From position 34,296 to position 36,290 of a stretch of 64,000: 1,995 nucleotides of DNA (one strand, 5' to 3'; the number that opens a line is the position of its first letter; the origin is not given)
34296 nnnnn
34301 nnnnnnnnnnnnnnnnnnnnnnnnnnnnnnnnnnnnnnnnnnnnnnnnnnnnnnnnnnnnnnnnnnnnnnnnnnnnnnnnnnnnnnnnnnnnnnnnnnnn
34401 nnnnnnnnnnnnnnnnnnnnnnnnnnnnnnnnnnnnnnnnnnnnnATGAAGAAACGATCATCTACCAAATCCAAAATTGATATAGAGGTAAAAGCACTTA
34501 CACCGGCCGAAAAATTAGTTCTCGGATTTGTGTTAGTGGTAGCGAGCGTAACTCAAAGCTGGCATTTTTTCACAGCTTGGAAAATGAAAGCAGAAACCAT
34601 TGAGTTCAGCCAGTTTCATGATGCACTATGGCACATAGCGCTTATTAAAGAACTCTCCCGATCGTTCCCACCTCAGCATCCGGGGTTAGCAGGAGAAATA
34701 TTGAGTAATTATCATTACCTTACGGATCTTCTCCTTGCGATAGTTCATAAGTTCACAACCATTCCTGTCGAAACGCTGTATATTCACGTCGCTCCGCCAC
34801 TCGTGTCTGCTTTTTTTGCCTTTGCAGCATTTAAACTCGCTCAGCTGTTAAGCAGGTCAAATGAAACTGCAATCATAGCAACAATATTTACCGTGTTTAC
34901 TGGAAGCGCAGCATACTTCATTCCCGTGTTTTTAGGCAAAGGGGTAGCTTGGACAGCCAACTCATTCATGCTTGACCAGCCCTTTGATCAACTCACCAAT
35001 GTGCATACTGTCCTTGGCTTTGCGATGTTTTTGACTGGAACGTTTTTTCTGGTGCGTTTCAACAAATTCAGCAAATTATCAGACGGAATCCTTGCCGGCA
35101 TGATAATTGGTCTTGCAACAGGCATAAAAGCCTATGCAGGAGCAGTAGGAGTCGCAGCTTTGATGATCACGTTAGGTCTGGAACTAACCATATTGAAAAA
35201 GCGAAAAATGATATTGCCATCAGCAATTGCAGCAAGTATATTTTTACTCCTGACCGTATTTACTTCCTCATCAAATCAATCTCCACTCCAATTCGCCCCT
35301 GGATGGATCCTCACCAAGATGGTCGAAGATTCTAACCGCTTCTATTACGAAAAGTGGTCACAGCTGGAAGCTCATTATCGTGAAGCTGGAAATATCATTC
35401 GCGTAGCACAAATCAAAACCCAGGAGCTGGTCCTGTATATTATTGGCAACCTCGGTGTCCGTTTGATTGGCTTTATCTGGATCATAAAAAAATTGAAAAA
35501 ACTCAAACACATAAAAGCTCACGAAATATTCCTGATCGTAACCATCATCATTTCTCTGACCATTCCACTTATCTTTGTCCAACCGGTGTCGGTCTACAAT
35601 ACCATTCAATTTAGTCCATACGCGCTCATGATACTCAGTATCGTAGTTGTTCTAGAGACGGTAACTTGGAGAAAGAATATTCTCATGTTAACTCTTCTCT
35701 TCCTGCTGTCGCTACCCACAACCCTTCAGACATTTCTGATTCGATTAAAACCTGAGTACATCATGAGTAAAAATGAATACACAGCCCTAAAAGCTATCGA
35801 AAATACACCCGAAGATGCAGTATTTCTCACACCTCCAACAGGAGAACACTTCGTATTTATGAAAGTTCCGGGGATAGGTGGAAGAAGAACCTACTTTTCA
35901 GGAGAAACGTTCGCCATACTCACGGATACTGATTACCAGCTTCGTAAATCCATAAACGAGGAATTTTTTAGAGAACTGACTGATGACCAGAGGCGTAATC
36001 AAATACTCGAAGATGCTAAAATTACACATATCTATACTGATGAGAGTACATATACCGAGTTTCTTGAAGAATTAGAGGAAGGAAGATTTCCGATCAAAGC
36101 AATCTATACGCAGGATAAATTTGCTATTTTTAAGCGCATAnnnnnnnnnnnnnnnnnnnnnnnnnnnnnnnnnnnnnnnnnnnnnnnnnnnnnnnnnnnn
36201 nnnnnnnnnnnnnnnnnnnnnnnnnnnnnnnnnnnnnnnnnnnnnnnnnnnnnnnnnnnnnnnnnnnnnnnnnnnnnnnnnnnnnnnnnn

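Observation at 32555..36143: Paralog pair of large membrane proteins with unrecognised '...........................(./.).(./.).' loop signature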

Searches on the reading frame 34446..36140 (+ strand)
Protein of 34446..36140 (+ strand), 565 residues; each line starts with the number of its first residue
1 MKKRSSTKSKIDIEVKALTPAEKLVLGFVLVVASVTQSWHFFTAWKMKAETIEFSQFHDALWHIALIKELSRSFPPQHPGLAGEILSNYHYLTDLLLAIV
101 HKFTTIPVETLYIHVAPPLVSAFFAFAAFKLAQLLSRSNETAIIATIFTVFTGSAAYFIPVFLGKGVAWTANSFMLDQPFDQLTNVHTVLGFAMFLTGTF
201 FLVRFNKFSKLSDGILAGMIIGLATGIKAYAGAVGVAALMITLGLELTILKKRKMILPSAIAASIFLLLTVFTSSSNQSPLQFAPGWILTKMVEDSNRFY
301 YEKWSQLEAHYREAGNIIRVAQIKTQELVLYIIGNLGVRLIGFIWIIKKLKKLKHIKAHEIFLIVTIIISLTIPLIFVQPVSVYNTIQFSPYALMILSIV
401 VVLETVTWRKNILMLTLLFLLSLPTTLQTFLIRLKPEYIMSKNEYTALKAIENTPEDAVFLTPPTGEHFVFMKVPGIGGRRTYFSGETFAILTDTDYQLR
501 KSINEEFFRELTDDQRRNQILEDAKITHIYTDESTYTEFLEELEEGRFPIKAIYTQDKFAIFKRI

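Call 4: search_protein_families(library=pfam, proteins=[window:34446-36140:+], max_evalue=10)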
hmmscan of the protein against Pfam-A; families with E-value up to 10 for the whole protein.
window:34446-36140:+ (565 aa): 4 families
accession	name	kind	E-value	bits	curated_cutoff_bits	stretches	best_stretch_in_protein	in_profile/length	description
PF20604.3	DUF6798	-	0.0033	17.5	26.9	1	452-469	12-29/61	Domain of unknown function (DUF6798)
PF03817.18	MadL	-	0.031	14.7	25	1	214-255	16-55/118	Malonate transporter MadL subunit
PF14358.11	DUF4405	-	0.039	14.9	26.7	1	141-196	5-56/66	Domain of unknown function (DUF4405)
PF13491.11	FtsK_4TM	-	8.9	6.4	23.1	1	142-247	52-154/171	4TM region of DNA translocase FtsK/SpoIIIE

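Call 5: search_protein_families(library=ncbifam, proteins=[window:34446-36140:+], max_evalue=10)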
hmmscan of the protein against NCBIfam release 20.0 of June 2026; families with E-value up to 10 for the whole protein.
window:34446-36140:+ (565 aa): 0 families

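Call 7: find_homologous_proteins(query=window:34446-36140:+)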
Query window:34446-36140:+ (565 aa): 15 proteins with E <= 0.001 among 8000 candidates.
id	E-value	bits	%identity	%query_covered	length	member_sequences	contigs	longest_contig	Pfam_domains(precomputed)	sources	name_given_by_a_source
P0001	0.0e+0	1235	100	100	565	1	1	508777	-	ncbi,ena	-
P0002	2.8e-191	655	55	99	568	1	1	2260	-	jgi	jgi:hypothetical protein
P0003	8.3e-187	640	52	100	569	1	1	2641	-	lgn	-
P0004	1.7e-178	613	50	100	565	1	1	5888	PF13231.13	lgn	-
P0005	1.6e-173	597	52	96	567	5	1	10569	-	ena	-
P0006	2.7e-113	398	41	96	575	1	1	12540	-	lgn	-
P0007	1.6e-88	316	35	96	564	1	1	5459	-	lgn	-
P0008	1.2e-86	310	34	94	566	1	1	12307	-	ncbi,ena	-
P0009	1.2e-83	300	42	62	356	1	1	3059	-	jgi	jgi:hypothetical protein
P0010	1.4e-79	287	33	94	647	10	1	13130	-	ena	-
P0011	3.5e-72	262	33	94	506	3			-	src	-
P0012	1.5e-60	224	30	96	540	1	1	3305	-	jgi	jgi:hypothetical protein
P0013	1.9e-58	217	31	84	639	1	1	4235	-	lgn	-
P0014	6.5e-45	172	30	82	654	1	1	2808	-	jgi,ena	-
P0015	3.1e-26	111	24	92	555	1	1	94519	-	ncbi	-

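Call 11: search_solved_structures(query=A1, max_evalue=10, show_alignments=2)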
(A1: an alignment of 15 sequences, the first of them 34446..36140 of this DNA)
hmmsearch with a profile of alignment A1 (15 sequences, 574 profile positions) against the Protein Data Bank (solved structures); distinct sequences matched with E-value up to 10: 0.

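Call 12: search_protein_families(library=pfam, alignment_id=A1, max_evalue=1)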
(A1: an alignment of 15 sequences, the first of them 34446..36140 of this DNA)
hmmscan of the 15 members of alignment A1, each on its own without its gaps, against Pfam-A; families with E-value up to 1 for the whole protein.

A. member 1, window:34446-36140:+ (565 aa): 3 families
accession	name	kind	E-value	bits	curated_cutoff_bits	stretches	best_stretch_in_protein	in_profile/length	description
PF20604.3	DUF6798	-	0.0033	17.5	26.9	1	452-469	12-29/61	Domain of unknown function (DUF6798)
PF03817.18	MadL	-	0.031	14.7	25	1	214-255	16-55/118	Malonate transporter MadL subunit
PF14358.11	DUF4405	-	0.039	14.9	26.7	1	141-196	5-56/66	Domain of unknown function (DUF4405)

B. families by the number of members that match (of 15 scanned): 11 families
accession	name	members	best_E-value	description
PF13231.12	PMT_2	4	1e-05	Dolichyl-phosphate-mannose-protein mannosyltransferase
PF20604.3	DUF6798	1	0.0033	Domain of unknown function (DUF6798)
PF03817.18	MadL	1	0.031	Malonate transporter MadL subunit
PF14358.11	DUF4405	1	0.039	Domain of unknown function (DUF4405)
PF23514.1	YhiY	1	0.051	YhiY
PF14692.11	DUF4462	1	0.056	Domain of unknown function (DUF4462)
PF19747.4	DUF6234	1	0.078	Family of unknown function (DUF6234)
PF06645.18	SPC12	1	0.15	Microsomal signal peptidase 12 kDa subunit (SPC12)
PF06553.17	BNIP3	1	0.41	BNIP3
PF10724.14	DUF2516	1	0.69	Protein of unknown function (DUF2516)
PF11694.13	DUF3290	1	0.73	Protein of unknown function (DUF3290)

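Call 21: predict_structure(alignment_id=A1)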
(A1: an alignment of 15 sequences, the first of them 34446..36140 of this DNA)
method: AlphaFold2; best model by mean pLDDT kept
length: 565 residues; sequences in the alignment: 15
mean_pLDDT: 89.6   pTM: 0.89
mean pLDDT of the five models: 89.6, 89.3, 88.9, 87.3, 87.0
residues with pLDDT >= 90: 379; 70-90: 164; 50-70: 9; < 50: 13
segments of 3 or more residues with pLDDT < 50: 1-13
pLDDT, mean of each block of 10 residues (from residue 1): 37 64 93 89 78 85 94 91 90 94 92 92 96 93 93 87 80 88 87 97 94 97 93 96 96 95 95 76 92 86 91 95 94 92 94 93 97 93 87 96 81 77 85 86 93 95 85 92 90 88 94 96 97 95 96 95 97
secondary structure, 60 per line:
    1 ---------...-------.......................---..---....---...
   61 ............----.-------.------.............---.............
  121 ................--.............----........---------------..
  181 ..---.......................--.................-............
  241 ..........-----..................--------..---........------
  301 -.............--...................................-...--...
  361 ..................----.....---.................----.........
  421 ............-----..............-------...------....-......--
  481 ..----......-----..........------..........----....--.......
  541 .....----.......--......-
elements in order: H20-42 E51-54 H58-72 H92-104 H108-136 H139-151 H156-163 H179-182 H186-208 H211-227 H229-250 H256-273 H287-294 H302-314 H317-351 H358-376 H383-387 H391-407 H412-432 E438-441 H442-451 E459-461 H468-471 H473-478 H487-492 H498-507 H514-523 E528-531 H534-545 E550-556 E559-564

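Call 24: find_encoding_contigs(protein=P0001, flank=2000, max_places=3)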
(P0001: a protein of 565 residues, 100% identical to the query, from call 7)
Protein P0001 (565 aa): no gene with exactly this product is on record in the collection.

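Call 25: list_cluster_members(proteins=[window:34446-36140:+, window:32555-34477:+, window:32447-34477:+])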
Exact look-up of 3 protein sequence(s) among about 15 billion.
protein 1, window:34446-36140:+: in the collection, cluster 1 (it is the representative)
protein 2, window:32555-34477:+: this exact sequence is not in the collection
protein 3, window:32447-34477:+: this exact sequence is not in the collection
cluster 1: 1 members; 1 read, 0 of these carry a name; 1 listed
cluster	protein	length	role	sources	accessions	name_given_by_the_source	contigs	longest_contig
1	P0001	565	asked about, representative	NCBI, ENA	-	-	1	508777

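Call 30: find_related_loci(query=A2, collection=genome_contigs, flank=8000)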
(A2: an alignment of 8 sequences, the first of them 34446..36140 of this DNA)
Query A2 (565 aa) in genome_contigs; peptide patterns used: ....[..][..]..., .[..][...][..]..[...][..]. (x = any residue, [..] = any of these).
36 stretches matched a pattern; 6 encode a relative of the query (tblastn E <= 1e-3); 5 distinct loci.
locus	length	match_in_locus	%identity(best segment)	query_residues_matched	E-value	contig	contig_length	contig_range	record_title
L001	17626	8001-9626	52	22-562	6e-178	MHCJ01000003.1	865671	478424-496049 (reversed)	MAG: Candidatus Chisholmbacteria bacterium RIFCSPHIGHO2_01_FULL_52_32 rifcsphigho2_01_scaffold_32, whole genome shotgun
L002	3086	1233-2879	36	24-530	4e-101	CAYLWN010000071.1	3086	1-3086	MAG TPA_asm: uncultured Gammaproteobacteria bacterium isolate SRP050083_co1_444 genome assembly, contig: NODE_22928_leng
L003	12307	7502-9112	34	33-563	2e-86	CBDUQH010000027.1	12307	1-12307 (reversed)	MAG TPA_asm: uncultured bacterium isolate SRR18550247_concoct_49 genome assembly, contig: ERZ25074849.239, whole genome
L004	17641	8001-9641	32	19-563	2e-81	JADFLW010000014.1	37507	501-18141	MAG: Patescibacteria group bacterium isolate B55T1B8 B55T1B8_NODE1534, whole genome shotgun sequence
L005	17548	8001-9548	31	19-529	5e-72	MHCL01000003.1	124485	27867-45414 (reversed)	MAG: Candidatus Chisholmbacteria bacterium RIFCSPLOWO2_01_FULL_49_14 rifcsplowo2_01_scaffold_1111, whole genome shotgun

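Call 36: search_protein_representatives(alignment_id=A1)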
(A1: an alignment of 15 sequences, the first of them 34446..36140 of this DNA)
Query: 15 sequences, 574 profile positions. Proteins with E-value up to 0.001 (for the whole library): 4579; up to 1e-10: 2029; up to 1e-30: 1051. The best 150 are listed.
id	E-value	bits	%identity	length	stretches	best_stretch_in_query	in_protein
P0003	3.8e-239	811.5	-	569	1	1-573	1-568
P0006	5.3e-212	721.9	-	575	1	8-573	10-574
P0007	2.9e-202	689.7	-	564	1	21-574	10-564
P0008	1.1e-198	677.9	-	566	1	15-573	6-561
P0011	2.7e-170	584.1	-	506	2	161-573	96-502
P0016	8.9e-168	575.8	-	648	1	23-573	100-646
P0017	2.8e-166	570.9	-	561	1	25-574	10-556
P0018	3.0e-165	567.5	-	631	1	16-573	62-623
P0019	4.6e-161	553.7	-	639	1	22-573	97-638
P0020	1.9e-156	538.4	-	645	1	16-549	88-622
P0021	1.1e-152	526.0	-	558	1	24-573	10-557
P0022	1.7e-150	518.7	-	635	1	11-573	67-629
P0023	5.4e-149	513.8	-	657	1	23-572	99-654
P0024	1.7e-148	512.2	-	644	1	22-573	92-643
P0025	2.4e-147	508.4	-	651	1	16-573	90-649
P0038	2.4e-137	475.4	-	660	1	20-573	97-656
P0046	1.2e-133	463.2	-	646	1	24-573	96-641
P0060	2.4e-129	448.9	-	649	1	7-573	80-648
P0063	2.3e-128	445.7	-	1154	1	24-573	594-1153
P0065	4.3e-128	444.8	-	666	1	7-571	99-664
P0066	6.4e-128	444.2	-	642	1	23-572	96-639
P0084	1.8e-122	426.2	-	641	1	9-573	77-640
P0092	1.4e-121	423.3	-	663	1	38-573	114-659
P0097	7.3e-120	417.6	-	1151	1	23-573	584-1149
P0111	1.7e-114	399.9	-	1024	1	23-573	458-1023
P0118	1.3e-112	393.7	-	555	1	25-573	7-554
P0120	4.5e-112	391.9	-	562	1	29-573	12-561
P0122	6.0e-112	391.5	-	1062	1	22-573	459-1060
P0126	6.2e-110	384.9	-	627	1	22-573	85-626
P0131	3.3e-108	379.1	-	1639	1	22-573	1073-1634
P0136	2.0e-107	376.5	-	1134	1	9-573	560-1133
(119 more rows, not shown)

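Call 43: search_protein_families(library=pfam, alignment_id=A3, max_evalue=0.01)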
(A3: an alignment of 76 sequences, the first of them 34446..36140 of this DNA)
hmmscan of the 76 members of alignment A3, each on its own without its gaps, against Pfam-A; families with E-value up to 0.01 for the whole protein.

A. member 1, window:34446-36140:+ (565 aa): 1 family
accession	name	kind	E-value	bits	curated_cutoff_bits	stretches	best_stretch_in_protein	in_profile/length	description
PF20604.3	DUF6798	-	0.0033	17.5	26.9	1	452-469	12-29/61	Domain of unknown function (DUF6798)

B. families by the number of members that match (of 76 scanned): 7 families
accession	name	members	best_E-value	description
PF20176.3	DUF6541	1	7e-05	Family of unknown function (DUF6541)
PF07185.16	DUF1404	1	0.00038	Protein of unknown function (DUF1404)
PF20604.3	DUF6798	1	0.0033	Domain of unknown function (DUF6798)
PF06523.16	DUF1106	1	0.0047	Protein of unknown function (DUF1106)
PF07695.17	7TMR-DISM_7TM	1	0.0087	7TM diverse intracellular signalling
PF14223.13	Retrotran_gag_2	1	0.009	gag-polypeptide of LTR copia-type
PF19393.4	DUF5968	1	0.0097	Family of unknown function (DUF5968)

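Call 44: search_protein_families(library=pfam, proteins=[P0063, P0131, P0111, P0097, P0122, P0136], max_evalue=0.01)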
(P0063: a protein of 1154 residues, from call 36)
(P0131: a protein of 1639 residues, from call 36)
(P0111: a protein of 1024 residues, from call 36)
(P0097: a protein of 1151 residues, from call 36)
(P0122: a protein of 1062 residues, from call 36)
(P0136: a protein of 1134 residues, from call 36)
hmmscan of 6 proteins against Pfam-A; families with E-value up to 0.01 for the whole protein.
P0063 (1154 aa): 1 family
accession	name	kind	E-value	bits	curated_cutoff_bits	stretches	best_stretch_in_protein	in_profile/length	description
PF12979.12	DUF3863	-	0.0011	18.3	27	1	152-229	125-202/349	Domain of Unknown Function with PDB structure (DUF3863)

P0131 (1639 aa): 2 families
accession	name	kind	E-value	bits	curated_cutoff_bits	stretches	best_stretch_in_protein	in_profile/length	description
PF13440.11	Polysacc_synt_3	-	9.5e-55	186.3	23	1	50-333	2-283/293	Polysaccharide biosynthesis protein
PF01943.22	Polysacc_synt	-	3.6e-27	95.9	28.2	1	27-294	3-274/274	Polysaccharide biosynthesis protein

P0111 (1024 aa): 1 family
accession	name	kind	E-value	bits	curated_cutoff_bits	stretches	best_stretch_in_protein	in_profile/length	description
PF09527.15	ATPase_gene1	-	0.009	16.5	26.6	1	832-861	9-38/54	Putative F0F1-ATPase subunit Ca2+/Mg2+ transporter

P0097 (1151 aa): 1 family
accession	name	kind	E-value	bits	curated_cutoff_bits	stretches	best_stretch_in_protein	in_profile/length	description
PF12979.12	DUF3863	-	0.0098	15.2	27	0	149-223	127-201/349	Domain of Unknown Function with PDB structure (DUF3863)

P0122 (1062 aa): 0 families

P0136 (1134 aa): 1 family
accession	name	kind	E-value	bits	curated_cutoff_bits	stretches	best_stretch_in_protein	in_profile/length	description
PF12979.12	DUF3863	-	0.0015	17.8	27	1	142-240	120-217/349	Domain of Unknown Function with PDB structure (DUF3863)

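Call 56: find_encoding_contigs(protein=P0015, flank=8000, max_places=2)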
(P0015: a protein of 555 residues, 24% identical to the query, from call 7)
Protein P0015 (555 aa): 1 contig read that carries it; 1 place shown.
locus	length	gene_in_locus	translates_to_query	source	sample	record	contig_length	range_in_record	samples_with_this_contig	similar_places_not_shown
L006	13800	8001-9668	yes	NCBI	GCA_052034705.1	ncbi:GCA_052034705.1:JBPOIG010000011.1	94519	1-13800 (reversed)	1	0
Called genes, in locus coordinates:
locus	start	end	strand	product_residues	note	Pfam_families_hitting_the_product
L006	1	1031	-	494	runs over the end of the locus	PF13231:PMT_2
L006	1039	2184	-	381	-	PF26314:MptA_B_family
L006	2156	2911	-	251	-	PF00535:Glycos_transf_2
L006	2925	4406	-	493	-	-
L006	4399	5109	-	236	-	PF10111:Glyco_tranf_2_2, PF13641:Glyco_tranf_2_3, PF00535:Glycos_transf_2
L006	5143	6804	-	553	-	-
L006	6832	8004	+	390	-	-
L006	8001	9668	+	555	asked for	-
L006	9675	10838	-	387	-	PF00535:Glycos_transf_2, PF04138:GtrA_DPMS_TM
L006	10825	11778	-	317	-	PF01073:3Beta_HSD, PF01370:Epimerase, PF16363:GDP_Man_Dehyd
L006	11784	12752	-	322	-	PF01370:Epimerase, PF04321:RmlD_sub_bind, PF16363:GDP_Man_Dehyd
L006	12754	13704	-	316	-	PF01073:3Beta_HSD (weak), PF01370:Epimerase, PF02719:Polysacc_synt_2 (weak), PF04321:RmlD_sub_bind, PF16363:GDP_Man_Dehyd, PF07993:NAD_binding_4 (weak)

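Call 75: find_encoding_contigs(protein=P0010, flank=8000, max_places=2)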
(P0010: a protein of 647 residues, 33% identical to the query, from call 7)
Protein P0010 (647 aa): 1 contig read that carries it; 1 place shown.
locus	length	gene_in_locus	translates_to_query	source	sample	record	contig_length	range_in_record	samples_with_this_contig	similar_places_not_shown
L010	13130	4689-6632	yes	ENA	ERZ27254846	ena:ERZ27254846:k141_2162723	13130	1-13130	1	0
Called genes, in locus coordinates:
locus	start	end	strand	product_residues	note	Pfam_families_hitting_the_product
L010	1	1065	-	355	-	?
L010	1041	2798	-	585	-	-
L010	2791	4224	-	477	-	-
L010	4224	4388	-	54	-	-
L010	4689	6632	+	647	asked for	-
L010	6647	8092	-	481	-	-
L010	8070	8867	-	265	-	PF00535:Glycos_transf_2, PF12804:NTP_transf_3 (weak), PF13641:Glyco_tranf_2_3 (weak)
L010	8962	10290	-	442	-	PF03721:UDPG_MGDP_dh_N, PF01210:NAD_Gly3P_dh_N (faint), PF02558:ApbA (faint), PF00984:UDPG_MGDP_dh, PF03720:UDPG_MGDP_dh_C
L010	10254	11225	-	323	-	PF01073:3Beta_HSD, PF01370:Epimerase, PF02719:Polysacc_synt_2 (weak), PF04321:RmlD_sub_bind, PF07993:NAD_binding_4 (faint), PF13460:NAD_binding_10, PF16363:GDP_Man_Dehyd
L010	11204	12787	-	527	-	-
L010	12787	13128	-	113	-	?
